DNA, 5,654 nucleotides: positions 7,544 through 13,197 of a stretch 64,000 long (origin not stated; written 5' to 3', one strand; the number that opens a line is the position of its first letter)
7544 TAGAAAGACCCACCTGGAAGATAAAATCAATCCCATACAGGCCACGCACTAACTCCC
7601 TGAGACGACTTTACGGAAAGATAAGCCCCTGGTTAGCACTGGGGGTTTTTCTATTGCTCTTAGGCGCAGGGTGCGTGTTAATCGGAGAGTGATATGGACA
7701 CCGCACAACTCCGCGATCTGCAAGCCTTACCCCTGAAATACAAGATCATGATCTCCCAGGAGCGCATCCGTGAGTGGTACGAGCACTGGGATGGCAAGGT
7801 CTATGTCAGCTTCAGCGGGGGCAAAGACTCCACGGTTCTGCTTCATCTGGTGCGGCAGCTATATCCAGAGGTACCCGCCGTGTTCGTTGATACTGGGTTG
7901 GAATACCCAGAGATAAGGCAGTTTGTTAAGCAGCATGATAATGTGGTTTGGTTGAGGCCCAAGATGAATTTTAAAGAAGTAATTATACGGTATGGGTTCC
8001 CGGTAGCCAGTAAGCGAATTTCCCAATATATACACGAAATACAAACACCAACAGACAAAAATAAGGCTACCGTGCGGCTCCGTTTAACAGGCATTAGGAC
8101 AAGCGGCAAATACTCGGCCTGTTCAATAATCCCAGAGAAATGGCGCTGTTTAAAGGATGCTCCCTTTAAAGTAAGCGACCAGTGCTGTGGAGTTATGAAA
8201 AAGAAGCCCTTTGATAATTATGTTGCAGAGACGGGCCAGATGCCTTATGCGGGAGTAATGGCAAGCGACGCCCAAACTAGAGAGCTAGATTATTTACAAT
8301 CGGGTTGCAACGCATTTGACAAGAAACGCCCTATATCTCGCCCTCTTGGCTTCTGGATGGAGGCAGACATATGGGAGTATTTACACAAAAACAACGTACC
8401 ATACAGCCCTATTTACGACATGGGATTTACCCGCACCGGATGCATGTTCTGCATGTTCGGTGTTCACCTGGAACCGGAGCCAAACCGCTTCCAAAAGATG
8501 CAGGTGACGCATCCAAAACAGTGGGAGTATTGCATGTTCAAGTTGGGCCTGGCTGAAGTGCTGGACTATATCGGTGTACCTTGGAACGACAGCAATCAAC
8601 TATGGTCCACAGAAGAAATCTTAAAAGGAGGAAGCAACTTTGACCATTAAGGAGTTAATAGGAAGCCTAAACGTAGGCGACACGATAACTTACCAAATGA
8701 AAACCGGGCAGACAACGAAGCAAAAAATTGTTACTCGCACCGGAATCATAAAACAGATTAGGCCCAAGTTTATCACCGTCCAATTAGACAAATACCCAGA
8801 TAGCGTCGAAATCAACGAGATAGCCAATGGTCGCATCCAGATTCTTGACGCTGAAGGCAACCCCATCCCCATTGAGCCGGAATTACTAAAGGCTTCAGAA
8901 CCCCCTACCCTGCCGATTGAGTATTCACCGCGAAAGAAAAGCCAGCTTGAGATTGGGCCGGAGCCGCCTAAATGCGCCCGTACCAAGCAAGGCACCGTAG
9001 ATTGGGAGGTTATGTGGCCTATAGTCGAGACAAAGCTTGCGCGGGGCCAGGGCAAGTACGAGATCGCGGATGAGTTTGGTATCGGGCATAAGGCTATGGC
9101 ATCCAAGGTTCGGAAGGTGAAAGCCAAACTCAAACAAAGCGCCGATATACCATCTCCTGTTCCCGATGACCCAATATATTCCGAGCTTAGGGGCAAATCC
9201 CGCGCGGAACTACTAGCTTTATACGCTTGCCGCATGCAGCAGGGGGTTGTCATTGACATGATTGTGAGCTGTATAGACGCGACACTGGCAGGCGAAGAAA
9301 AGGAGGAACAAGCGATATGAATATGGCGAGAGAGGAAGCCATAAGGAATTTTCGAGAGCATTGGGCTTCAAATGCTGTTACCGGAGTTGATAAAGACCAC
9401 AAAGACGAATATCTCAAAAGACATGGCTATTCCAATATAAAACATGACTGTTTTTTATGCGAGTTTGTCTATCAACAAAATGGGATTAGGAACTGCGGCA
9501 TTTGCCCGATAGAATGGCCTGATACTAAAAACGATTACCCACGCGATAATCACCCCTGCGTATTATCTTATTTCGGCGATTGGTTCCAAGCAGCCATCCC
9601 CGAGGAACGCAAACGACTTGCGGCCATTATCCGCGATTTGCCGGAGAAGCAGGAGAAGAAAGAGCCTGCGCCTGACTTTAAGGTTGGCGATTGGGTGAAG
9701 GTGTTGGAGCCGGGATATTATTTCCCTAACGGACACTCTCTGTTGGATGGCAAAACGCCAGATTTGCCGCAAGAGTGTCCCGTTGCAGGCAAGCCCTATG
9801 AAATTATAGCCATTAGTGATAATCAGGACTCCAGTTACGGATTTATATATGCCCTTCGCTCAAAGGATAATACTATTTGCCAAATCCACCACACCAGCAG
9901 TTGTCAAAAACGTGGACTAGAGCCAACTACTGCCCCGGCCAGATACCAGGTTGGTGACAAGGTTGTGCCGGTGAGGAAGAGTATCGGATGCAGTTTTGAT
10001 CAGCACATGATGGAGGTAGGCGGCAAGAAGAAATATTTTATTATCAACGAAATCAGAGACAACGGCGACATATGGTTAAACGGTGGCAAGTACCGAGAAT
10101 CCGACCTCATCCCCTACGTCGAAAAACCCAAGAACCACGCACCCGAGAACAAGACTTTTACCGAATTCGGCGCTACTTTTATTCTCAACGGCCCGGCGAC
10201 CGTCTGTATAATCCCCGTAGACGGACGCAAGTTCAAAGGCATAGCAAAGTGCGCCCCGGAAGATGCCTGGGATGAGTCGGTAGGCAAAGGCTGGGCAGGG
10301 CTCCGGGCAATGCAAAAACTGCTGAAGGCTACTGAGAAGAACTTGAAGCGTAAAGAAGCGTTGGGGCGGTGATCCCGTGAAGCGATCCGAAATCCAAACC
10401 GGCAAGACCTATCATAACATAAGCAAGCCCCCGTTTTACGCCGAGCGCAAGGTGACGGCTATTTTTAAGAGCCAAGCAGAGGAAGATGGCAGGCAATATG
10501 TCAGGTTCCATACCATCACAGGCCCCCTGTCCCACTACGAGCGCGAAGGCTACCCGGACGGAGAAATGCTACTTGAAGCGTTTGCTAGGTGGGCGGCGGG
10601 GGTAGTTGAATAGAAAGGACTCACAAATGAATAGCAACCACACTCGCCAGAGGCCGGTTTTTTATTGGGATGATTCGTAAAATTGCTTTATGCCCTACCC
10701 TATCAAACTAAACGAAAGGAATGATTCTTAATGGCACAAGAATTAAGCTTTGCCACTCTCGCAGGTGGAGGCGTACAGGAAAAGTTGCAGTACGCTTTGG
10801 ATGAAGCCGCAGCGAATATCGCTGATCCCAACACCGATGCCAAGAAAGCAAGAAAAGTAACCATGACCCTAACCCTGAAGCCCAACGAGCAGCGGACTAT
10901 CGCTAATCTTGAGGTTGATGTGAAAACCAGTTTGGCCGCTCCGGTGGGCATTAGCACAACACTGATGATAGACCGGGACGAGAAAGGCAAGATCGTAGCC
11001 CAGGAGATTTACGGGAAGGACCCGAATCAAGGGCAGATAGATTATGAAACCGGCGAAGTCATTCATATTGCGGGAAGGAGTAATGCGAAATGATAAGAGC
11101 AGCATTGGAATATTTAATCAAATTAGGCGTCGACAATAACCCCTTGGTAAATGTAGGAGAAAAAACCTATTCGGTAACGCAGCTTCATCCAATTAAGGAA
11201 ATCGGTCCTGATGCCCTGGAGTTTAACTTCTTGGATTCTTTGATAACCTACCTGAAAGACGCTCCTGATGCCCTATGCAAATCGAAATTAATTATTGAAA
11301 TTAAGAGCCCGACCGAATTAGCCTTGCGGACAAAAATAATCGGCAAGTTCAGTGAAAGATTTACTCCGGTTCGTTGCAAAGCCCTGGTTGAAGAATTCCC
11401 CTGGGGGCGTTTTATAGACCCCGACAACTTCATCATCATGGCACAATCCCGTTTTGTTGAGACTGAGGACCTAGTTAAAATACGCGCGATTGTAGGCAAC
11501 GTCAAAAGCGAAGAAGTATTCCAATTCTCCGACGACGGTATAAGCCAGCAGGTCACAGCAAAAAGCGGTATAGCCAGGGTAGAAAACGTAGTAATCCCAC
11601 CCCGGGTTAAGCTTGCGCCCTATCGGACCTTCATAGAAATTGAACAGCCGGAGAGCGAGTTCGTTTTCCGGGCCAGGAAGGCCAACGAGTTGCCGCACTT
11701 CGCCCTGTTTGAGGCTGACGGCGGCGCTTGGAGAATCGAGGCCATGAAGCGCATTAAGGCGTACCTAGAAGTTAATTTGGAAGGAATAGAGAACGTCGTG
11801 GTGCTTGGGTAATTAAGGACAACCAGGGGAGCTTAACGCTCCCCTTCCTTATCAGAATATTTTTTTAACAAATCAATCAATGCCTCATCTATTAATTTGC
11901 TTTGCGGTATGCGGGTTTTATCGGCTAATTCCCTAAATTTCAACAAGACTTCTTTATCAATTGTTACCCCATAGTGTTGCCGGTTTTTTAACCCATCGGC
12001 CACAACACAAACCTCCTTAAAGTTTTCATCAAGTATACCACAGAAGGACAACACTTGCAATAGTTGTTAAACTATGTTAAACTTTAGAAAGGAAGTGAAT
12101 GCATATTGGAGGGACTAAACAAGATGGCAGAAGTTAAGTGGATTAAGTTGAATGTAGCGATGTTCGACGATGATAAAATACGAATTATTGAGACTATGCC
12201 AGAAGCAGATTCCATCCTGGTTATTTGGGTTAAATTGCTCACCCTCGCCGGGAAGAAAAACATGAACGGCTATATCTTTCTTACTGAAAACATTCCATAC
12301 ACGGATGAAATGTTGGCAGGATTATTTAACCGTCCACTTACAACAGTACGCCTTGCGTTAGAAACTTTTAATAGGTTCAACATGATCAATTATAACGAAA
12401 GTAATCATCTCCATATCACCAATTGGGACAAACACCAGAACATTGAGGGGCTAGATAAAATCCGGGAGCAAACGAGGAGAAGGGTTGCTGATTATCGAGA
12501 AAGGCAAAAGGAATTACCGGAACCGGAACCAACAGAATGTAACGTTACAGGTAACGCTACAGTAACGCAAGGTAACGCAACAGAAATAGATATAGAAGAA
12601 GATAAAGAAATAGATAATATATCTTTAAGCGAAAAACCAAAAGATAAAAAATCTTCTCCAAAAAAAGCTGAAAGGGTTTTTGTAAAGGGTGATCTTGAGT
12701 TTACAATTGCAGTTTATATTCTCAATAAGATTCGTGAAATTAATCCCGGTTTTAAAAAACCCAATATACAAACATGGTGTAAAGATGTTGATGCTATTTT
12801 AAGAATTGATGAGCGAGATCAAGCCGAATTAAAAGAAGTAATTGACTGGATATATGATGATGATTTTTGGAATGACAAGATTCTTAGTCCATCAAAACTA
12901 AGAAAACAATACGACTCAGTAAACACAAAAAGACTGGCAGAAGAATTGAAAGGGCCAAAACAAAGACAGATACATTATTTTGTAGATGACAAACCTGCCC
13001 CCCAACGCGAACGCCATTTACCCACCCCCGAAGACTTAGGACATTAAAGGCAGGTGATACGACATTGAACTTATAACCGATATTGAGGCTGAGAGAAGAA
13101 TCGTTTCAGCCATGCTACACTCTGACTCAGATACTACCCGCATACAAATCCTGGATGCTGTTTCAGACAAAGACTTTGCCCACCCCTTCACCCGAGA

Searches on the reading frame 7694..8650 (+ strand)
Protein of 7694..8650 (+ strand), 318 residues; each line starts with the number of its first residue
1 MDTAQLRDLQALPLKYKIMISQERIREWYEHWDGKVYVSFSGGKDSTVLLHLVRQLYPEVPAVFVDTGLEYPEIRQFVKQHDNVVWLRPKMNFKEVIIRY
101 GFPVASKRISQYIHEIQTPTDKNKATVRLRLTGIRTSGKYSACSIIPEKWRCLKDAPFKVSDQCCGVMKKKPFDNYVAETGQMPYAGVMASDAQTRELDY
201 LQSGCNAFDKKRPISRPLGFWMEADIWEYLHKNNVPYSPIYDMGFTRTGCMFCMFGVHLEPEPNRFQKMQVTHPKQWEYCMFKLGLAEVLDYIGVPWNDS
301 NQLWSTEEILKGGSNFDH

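Call 29: search_protein_families(library=pfam, proteins=[window:7694-8650:+], max_evalue=0.001)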
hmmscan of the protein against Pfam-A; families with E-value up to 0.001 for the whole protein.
window:7694-8650:+ (318 aa): 2 families
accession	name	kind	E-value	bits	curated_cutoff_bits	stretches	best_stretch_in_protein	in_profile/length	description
PF01507.26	PAPS_reduct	-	1.6e-27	97.1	22.5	2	155-253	80-172/175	Phosphoadenosine phosphosulfate reductase domain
PF01171.26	ATP_bind_3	-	9.5e-05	22.6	27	0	36-67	2-37/182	PP-loop family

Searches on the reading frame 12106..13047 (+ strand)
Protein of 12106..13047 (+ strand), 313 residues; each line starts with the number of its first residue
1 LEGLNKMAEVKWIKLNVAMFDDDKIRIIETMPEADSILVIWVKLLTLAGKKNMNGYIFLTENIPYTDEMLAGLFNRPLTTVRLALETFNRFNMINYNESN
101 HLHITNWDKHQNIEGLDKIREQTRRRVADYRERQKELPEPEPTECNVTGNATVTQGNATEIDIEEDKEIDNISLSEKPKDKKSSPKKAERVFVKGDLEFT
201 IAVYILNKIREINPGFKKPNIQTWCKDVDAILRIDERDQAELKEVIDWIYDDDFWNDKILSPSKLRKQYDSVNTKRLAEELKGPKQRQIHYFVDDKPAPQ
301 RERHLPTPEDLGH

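Call 29: search_protein_families(library=pfam, proteins=[window:12106-13047:+], max_evalue=0.001)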
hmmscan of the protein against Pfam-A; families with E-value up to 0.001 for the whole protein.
window:12106-13047:+ (313 aa): 1 family
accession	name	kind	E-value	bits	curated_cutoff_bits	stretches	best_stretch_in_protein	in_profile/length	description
PF09681.16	Phage_rep_org_N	-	7.1e-49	165.3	23.3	1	12-132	1-121/121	N-terminal phage replisome organiser (Phage_rep_org_N)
